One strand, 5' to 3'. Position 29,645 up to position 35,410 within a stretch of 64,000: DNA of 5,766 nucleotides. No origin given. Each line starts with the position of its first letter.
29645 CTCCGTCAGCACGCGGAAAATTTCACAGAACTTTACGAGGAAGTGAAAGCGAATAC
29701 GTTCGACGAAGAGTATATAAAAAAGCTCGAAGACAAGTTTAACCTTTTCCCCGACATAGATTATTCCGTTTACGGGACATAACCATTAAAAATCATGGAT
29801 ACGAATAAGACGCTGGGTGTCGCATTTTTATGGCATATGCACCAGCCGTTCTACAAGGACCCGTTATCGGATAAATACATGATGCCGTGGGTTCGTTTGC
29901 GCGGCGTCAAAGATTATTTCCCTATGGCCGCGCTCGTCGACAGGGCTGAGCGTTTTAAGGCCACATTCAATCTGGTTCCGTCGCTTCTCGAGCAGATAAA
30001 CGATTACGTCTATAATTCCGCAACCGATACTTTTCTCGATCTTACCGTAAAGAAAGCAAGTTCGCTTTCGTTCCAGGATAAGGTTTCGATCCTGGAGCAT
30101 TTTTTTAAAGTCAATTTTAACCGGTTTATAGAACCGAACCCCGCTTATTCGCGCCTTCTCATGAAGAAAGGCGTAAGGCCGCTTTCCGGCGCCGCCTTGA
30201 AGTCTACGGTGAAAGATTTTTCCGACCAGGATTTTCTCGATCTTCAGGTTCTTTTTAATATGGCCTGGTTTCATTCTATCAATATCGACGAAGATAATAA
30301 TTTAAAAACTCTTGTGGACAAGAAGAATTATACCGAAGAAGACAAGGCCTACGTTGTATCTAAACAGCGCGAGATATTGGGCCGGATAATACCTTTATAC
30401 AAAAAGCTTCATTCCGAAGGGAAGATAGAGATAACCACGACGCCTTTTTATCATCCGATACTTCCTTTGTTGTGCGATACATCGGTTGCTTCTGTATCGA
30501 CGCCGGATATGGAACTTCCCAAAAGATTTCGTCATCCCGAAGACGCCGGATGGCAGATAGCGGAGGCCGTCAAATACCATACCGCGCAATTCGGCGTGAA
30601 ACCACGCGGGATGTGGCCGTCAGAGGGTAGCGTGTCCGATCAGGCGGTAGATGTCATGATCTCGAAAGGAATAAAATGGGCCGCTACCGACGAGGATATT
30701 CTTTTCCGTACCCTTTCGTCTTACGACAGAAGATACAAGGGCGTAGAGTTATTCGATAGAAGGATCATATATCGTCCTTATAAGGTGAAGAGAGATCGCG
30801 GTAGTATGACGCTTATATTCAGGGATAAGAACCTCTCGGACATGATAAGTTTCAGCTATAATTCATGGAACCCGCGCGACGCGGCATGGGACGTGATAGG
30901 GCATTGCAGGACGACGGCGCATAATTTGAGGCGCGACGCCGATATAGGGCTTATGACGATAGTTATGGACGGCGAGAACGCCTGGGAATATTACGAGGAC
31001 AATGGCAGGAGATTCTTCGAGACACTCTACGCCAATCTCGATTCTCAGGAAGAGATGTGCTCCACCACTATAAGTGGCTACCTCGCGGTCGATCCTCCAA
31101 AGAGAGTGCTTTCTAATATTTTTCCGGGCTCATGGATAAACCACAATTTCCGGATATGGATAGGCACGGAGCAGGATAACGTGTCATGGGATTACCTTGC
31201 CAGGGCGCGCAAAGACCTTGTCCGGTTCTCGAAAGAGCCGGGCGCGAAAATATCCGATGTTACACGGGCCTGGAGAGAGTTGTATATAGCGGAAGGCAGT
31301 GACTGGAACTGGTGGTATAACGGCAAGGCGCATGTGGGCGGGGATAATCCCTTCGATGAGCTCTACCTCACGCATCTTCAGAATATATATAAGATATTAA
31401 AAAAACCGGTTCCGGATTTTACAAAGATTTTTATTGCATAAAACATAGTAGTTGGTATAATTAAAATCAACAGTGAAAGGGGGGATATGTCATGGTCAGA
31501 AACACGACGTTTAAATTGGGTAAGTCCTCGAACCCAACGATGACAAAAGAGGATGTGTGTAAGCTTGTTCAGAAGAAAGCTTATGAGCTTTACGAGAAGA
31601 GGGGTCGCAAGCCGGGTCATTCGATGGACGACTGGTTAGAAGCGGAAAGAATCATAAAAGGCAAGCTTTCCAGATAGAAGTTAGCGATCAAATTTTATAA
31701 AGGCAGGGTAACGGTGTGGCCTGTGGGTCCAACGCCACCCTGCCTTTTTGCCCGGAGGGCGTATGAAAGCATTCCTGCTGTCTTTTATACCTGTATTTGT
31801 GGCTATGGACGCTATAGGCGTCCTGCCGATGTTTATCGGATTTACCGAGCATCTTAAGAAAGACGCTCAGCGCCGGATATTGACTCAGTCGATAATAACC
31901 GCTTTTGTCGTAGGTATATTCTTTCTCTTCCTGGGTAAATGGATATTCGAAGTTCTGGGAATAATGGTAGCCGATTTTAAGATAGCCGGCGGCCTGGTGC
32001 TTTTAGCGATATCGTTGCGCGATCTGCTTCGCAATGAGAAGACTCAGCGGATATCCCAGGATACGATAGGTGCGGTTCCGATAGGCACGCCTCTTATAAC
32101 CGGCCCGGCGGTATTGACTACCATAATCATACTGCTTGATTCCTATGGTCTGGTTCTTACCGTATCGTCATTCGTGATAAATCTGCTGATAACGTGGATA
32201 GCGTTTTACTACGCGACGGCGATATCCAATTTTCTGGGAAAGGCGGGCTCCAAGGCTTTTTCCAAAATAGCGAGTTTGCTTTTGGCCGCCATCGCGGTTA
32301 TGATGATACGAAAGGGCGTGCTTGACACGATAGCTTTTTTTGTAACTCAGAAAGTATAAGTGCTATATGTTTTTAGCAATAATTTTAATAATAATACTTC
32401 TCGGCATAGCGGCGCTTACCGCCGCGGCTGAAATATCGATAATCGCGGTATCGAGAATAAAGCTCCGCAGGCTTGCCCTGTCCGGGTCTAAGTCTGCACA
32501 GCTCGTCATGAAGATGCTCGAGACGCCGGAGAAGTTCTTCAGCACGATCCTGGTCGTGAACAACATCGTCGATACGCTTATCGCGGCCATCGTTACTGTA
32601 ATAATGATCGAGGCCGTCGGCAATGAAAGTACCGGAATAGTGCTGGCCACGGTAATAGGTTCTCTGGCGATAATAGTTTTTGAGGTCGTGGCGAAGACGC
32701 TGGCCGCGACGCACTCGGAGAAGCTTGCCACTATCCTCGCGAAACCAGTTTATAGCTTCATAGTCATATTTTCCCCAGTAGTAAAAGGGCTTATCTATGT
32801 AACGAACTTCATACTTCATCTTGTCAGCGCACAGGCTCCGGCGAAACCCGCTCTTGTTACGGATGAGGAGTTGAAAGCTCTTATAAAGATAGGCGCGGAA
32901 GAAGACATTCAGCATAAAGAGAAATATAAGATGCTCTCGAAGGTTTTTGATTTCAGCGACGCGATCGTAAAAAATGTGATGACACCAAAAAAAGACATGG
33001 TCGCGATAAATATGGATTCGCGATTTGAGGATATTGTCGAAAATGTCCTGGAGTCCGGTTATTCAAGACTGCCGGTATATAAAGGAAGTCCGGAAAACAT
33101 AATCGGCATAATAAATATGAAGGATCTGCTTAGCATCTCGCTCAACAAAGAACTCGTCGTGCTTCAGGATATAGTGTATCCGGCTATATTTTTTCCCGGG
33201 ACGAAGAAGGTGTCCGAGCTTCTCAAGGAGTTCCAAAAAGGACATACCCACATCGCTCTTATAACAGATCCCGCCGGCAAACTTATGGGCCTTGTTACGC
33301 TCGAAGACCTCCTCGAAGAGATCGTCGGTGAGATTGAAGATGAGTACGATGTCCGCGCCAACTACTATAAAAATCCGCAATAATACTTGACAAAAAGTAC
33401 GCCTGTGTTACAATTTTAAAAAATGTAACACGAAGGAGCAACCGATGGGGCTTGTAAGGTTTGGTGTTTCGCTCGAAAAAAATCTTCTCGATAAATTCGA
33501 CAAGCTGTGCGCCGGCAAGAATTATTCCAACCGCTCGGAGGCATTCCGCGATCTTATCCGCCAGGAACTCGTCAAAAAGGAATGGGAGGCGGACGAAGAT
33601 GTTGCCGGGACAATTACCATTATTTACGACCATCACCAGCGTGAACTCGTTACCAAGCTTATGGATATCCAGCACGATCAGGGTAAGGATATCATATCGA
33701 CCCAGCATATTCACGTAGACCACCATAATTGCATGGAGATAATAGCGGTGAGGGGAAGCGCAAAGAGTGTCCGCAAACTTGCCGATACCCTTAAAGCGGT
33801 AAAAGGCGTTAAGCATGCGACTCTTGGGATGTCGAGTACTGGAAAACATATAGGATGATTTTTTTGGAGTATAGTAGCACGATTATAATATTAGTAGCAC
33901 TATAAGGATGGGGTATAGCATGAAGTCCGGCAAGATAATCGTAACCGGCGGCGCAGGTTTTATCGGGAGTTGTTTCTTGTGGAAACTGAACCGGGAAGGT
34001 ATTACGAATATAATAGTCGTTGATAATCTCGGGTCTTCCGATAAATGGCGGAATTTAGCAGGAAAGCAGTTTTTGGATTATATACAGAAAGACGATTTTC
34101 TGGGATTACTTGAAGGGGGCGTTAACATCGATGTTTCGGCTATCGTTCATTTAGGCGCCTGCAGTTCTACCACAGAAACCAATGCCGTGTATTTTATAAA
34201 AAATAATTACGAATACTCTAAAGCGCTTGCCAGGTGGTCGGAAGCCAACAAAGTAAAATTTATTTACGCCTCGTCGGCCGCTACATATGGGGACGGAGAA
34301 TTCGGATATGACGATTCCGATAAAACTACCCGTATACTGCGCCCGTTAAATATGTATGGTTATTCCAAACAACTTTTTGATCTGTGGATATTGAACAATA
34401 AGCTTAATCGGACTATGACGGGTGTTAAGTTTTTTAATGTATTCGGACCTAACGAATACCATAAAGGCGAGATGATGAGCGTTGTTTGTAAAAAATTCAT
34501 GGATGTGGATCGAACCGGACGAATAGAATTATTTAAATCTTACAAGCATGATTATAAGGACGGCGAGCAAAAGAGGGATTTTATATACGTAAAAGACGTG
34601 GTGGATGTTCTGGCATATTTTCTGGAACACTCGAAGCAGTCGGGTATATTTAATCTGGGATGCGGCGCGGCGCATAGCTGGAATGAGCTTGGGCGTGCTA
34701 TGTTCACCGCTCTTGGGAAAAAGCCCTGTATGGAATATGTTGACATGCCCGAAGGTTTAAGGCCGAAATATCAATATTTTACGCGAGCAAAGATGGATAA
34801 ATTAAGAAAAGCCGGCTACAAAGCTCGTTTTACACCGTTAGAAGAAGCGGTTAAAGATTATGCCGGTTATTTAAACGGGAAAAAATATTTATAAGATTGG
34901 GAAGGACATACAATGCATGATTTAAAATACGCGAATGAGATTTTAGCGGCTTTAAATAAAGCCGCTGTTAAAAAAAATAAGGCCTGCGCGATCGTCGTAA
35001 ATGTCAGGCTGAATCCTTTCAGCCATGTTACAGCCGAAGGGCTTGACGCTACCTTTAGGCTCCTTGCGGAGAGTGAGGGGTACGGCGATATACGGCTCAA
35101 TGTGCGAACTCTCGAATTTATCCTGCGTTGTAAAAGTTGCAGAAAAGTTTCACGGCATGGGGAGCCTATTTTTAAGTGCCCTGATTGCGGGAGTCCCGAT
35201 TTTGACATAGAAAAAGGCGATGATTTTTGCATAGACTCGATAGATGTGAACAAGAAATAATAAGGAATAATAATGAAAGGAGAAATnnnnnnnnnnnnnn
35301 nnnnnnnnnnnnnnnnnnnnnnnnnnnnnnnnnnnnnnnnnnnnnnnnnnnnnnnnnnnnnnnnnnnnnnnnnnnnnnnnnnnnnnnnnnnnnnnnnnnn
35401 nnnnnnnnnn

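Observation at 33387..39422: Nickel locus nikR-hldD-hypA-porin-cbiMNQO with a promoter-overlapping palindrome and a poly-His tail on the ATPase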

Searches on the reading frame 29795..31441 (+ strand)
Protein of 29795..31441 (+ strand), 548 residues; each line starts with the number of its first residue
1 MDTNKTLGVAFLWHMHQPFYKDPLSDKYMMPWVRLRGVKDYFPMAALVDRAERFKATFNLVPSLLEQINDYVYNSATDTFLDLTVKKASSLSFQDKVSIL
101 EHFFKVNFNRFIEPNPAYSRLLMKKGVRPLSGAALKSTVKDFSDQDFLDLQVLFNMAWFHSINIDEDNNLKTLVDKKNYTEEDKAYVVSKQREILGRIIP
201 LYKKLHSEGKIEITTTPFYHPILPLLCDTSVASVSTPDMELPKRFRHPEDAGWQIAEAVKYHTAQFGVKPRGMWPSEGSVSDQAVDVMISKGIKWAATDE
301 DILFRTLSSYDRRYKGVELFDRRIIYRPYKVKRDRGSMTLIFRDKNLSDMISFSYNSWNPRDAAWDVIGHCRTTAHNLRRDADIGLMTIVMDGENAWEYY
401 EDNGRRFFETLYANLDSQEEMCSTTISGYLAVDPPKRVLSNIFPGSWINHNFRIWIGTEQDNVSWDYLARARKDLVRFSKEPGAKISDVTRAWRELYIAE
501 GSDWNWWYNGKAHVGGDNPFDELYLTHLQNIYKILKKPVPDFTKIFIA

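Call 60: search_protein_families(library=pfam, max_evalue=1e-8, proteins=[window:29795-31441:+])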
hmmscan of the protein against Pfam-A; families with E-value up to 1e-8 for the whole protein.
window:29795-31441:+ (548 aa): 1 family
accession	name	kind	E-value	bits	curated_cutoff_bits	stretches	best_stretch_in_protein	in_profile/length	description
PF03065.20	Glyco_hydro_57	-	2.4e-52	178.5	21.2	1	10-424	1-273/291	Glycosyl hydrolase family 57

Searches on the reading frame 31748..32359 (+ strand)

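Call 60: search_protein_families(library=pfam, max_evalue=1e-8, proteins=[window:31748-32359:+])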
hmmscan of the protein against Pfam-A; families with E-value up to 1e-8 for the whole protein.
window:31748-32359:+ (203 aa): 1 family
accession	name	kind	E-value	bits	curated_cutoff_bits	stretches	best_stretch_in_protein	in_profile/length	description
PF01914.23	MarC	-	8.5e-37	127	23.9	1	6-193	1-201/203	MarC family integral membrane protein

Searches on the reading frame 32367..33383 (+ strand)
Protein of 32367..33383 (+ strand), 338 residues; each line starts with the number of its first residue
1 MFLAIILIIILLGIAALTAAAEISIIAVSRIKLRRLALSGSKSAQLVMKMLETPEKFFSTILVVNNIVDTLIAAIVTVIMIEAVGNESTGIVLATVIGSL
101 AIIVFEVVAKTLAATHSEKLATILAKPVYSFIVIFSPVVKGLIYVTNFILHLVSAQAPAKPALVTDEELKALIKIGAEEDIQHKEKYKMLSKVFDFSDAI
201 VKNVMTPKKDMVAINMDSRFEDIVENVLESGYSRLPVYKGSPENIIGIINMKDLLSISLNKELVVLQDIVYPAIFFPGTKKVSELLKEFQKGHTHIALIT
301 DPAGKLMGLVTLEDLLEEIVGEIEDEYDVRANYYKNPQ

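Call 4: search_protein_families(library=pfam, proteins=[window:32367-33383:+])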
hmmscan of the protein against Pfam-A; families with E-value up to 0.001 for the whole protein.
window:32367-33383:+ (338 aa): 3 families
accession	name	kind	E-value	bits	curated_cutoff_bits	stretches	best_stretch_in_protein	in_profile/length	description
PF01595.25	CNNM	-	5.7e-38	130.8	28.4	1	6-184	1-180/181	Cyclin M transmembrane N-terminal domain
PF00571.33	CBS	-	1.1e-16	61.4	24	2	201-257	1-54/57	CBS domain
PF02637.23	GatB_Yqey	-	0.00049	20.4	27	0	156-249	32-123/148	GatB domain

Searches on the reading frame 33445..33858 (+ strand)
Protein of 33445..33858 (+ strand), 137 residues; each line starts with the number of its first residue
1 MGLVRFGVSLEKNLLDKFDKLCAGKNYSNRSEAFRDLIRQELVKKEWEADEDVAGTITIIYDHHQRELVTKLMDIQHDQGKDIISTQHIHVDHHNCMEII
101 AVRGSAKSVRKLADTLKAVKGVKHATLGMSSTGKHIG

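Call 4: search_protein_families(library=pfam, proteins=[window:33445-33858:+])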
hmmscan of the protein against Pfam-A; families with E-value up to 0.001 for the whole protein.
window:33445-33858:+ (137 aa): 2 families
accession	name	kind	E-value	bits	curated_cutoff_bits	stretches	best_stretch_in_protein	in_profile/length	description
PF08753.17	NikR_C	-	6.9e-32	109.9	22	1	54-129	1-76/77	NikR C terminal nickel binding domain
PF01402.27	RHH_1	-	1.8e-08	34.5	20.5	1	5-43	1-38/39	Ribbon-helix-helix protein, copG family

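Call 5: search_protein_families(library=ncbifam, proteins=[window:33445-33858:+])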
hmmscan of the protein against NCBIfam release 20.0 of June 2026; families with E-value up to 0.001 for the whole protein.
window:33445-33858:+ (137 aa): 5 families
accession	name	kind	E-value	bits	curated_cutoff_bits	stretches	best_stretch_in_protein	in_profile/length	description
NF003381.0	PRK04460.1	equivalog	2.8e-56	189.5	105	1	2-136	3-138/139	nickel-responsive transcriptional regulator NikR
NF001884.0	PRK00630.1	subfamily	1.1e-44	152.1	119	1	3-132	10-143/148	nickel responsive regulator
NF002169.0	PRK01002.1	subfamily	1.3e-40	138.6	111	1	3-136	4-139/141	nickel responsive regulator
NF002815.0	PRK02967.1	equivalog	1.1e-34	119.4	83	1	5-130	3-130/139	nickel-responsive transcriptional regulator NikR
TIGR02793.1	nikR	equivalog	3.3e-28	98.5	175.45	1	5-127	2-125/129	nickel-responsive transcriptional regulator NikR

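Call 10: find_encoding_contigs(protein=window:33445-33858:+, flank=10000, max_places=6)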
Protein window:33445-33858:+ (137 aa): 1 contig read that carries it; 1 place shown.
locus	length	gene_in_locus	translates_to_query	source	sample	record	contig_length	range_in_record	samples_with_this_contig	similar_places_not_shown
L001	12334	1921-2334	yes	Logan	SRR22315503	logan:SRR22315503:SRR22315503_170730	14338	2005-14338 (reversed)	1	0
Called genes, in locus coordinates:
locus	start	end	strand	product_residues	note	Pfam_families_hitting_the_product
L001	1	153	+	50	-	?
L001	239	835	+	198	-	PF01914:MarC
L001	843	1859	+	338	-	PF01595:CNNM, PF00571:CBS (weak)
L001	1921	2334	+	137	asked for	PF01402:RHH_1, PF08753:NikR_C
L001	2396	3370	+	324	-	PF01370:Epimerase, PF02719:Polysacc_synt_2 (faint), PF04321:RmlD_sub_bind, PF16363:GDP_Man_Dehyd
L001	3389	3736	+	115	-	PF01155:HypA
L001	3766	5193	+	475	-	PF04966:OprB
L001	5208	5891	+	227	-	PF01891:CbiM, PF12822:ECF_trnsprt (weak)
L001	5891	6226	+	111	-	PF13190:PDGLE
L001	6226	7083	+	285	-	PF02361:CbiQ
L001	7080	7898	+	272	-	PF00005:ABC_tran, PF02463:SMC_N (weak), PF13304:AAA_21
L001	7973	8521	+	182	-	PF04542:Sigma70_r2, PF08281:Sigma70_r4_2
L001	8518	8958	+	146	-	-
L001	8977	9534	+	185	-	-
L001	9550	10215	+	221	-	PF20125:DUF6515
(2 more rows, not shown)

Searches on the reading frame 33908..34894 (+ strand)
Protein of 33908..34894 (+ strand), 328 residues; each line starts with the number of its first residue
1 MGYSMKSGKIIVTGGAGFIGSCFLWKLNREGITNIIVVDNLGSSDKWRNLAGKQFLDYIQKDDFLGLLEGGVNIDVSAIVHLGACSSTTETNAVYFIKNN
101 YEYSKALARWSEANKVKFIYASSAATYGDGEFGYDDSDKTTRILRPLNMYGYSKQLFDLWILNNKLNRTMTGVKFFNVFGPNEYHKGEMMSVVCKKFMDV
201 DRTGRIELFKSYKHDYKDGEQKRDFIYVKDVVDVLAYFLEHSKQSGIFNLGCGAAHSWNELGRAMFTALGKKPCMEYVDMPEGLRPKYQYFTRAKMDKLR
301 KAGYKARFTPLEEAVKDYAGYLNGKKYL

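Call 4: search_protein_families(library=pfam, proteins=[window:33908-34894:+])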
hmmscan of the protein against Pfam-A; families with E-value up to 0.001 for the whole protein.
window:33908-34894:+ (328 aa): 5 families
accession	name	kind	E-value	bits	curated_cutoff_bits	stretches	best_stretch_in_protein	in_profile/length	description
PF01370.27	Epimerase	-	1.9e-39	135.9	20.9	1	10-251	1-240/240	NAD dependent epimerase/dehydratase family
PF16363.11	GDP_Man_Dehyd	-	6.9e-20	72.2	27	1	11-282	1-279/332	GDP-mannose 4,6 dehydratase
PF04321.23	RmlD_sub_bind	-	1.6e-08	34.4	27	1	9-273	2-235/287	RmlD substrate binding domain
PF02719.21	Polysacc_synt_2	-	1.3e-06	28.3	20.2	1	10-274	1-252/293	Polysaccharide biosynthesis protein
PF01073.25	3Beta_HSD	-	2.9e-05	23.7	22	1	11-179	1-175/280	3-beta hydroxysteroid dehydrogenase/isomerase family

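Call 5: search_protein_families(library=ncbifam, proteins=[window:33908-34894:+])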
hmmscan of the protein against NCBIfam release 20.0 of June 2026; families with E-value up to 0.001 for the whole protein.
window:33908-34894:+ (328 aa): 18 families
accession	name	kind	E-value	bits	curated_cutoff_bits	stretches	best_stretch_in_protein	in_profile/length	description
TIGR02197.1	heptose_epim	equivalog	1.1e-118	396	274.6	1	10-322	1-313/316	ADP-glyceromanno-heptose 6-epimerase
NF008360.0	PRK11150.1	equivalog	4.5e-80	269.2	452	1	10-324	2-308/310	ADP-glyceromanno-heptose 6-epimerase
TIGR01179.1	galE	equivalog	1.2e-27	96.6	262.3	1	9-317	1-320/332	UDP-glucose 4-epimerase GalE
TIGR01181.1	dTDP_gluc_dehyt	equivalog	1.2e-16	60.7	365.1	1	9-290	1-283/321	dTDP-glucose 4,6-dehydratase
NF007956.0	PRK10675.1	subfamily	2.5e-14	53.2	394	1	9-288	2-299/338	UDP-glucose 4-epimerase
NF011728.1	PRK15181.1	equivalog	8.4e-10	38.2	760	1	10-261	18-274/348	Vi polysaccharide biosynthesis UDP-N-acetylglucosaminuronic acid C-4 epimerase TviC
NF047922.1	GDPFucSynFcl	equivalog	2.4e-08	33.8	500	1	175-324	161-304/308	GDP-L-fucose synthase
TIGR01214.1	rmlD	equivalog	1.3e-07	31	224.05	1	9-273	1-230/285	dTDP-4-dehydrorhamnose reductase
NF043036.1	ErythonDh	equivalog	1.4e-07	31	325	1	9-161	2-160/321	D-erythronate dehydrogenase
TIGR01777.1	yfcH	hypoth_equivalog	2.4e-07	30.6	207.35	0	218-272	190-244/292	TIGR01777 family oxidoreductase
NF008872.0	PRK11908.1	equivalog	9.5e-07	28.2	294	1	91-273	86-275/349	bifunctional UDP-4-keto-pentose/UDP-xylose synthase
NF007582.0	PRK10217.1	equivalog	1.2e-06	27.8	698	0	9-51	3-45/355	dTDP-glucose 4,6-dehydratase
TIGR03466.1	HpnA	hypoth_equivalog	1.9e-06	27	367.65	1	9-144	2-135/327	hopanoid-associated sugar epimerase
NF007490.0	PRK10084.1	subfamily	3.2e-05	23.1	649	0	9-45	2-38/361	dTDP-glucose 4,6-dehydratase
NF050030.1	thlkprotThyD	equivalog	0.00012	21.4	400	0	9-42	2-35/305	thylakoid membrane protein ThyD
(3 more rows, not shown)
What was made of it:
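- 33920..34894 (+): hldD, ADP-L-glycero-D-manno-heptose 6-epimerase. TIGR02197 at 396 bits against 274.6 (call 5).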

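Call 64: find_related_loci(query=window:33920-34894:+, collection=metagenome_contigs, flank=8000)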
Query window:33920-34894:+ (324 aa) in metagenome_contigs; peptide patterns used: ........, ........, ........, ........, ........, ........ (x = any residue, [..] = any of these).
600 stretches matched a pattern (row limit reached: there are more); 574 encode a relative of the query (tblastn E <= 1e-3); the best 80 are kept; 80 distinct loci.
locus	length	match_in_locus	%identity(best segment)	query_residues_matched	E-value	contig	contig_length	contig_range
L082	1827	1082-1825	100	1-248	0e+0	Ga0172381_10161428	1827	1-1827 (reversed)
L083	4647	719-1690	73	1-324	3e-166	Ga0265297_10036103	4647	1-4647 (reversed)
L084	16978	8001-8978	69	1-324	9e-153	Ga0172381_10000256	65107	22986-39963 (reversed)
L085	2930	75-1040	65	3-324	9e-150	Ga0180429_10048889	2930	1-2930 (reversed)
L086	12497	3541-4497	65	6-324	2e-137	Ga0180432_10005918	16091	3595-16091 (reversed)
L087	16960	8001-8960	62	6-324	1e-136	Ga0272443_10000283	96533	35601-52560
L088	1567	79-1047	57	3-324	1e-141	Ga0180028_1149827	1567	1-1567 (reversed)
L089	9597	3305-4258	60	6-324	6e-128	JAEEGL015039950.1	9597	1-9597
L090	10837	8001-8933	59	6-315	3e-127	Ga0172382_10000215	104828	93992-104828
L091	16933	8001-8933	59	6-315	8e-127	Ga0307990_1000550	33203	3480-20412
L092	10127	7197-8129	56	6-315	1e-126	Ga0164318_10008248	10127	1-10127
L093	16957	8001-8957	57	7-324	4e-125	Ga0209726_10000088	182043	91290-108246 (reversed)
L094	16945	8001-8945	57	2-315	1e-123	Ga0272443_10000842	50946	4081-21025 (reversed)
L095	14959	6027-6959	58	6-315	1e-123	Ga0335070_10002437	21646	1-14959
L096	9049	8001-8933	58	6-315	2e-123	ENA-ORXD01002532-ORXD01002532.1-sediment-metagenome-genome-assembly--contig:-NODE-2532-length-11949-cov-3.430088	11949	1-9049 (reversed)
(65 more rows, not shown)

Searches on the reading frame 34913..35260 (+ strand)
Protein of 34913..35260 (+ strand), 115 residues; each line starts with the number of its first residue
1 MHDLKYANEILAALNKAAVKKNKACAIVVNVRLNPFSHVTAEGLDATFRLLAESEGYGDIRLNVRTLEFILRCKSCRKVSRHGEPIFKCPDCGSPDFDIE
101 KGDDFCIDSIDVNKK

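Call 4: search_protein_families(library=pfam, proteins=[window:34913-35260:+])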
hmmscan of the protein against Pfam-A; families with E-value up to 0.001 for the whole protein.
window:34913-35260:+ (115 aa): 1 family
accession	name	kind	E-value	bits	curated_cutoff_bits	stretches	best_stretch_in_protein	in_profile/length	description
PF01155.25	HypA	-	7.4e-18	65.1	28.9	1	1-112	1-112/112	Hydrogenase/urease nickel incorporation, metallochaperone, hypA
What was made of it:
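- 34913..35260 (+): hypA nickel metallochaperone: N-terminal MHD and two CxxC motifs at residues 73 and 89. Pfam HypA at 65.1 bits against 28.9 (call 4).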

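Call 5: search_protein_families(library=ncbifam, proteins=[window:34913-35260:+])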
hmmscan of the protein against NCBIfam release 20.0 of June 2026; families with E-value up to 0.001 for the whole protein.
window:34913-35260:+ (115 aa): 5 families
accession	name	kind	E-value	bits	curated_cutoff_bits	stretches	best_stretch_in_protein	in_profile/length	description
TIGR00100.1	hypA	equivalog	4.1e-15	55.8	88.1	1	1-114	1-115/116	hydrogenase maturation nickel metallochaperone HypA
NF001976.0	PRK00762.1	equivalog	2.7e-11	43.3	146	1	1-115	1-121/124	hydrogenase maturation nickel metallochaperone HypA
NF003008.0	PRK03824.1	equivalog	7.6e-09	35.6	125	1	87-113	108-134/135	hydrogenase nickel incorporation protein HypA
NF002979.0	PRK03681.1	subfamily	7.6e-06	26.1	121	1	1-114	1-115/116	hydrogenase/urease nickel incorporation protein HypA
NF001839.0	PRK00564.1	equivalog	0.00016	21.8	112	1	12-112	11-114/117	hydrogenase/urease nickel incorporation protein HypA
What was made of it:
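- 34913..35260 (+): Below the NCBIfam equivalog cutoffs (call 5).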
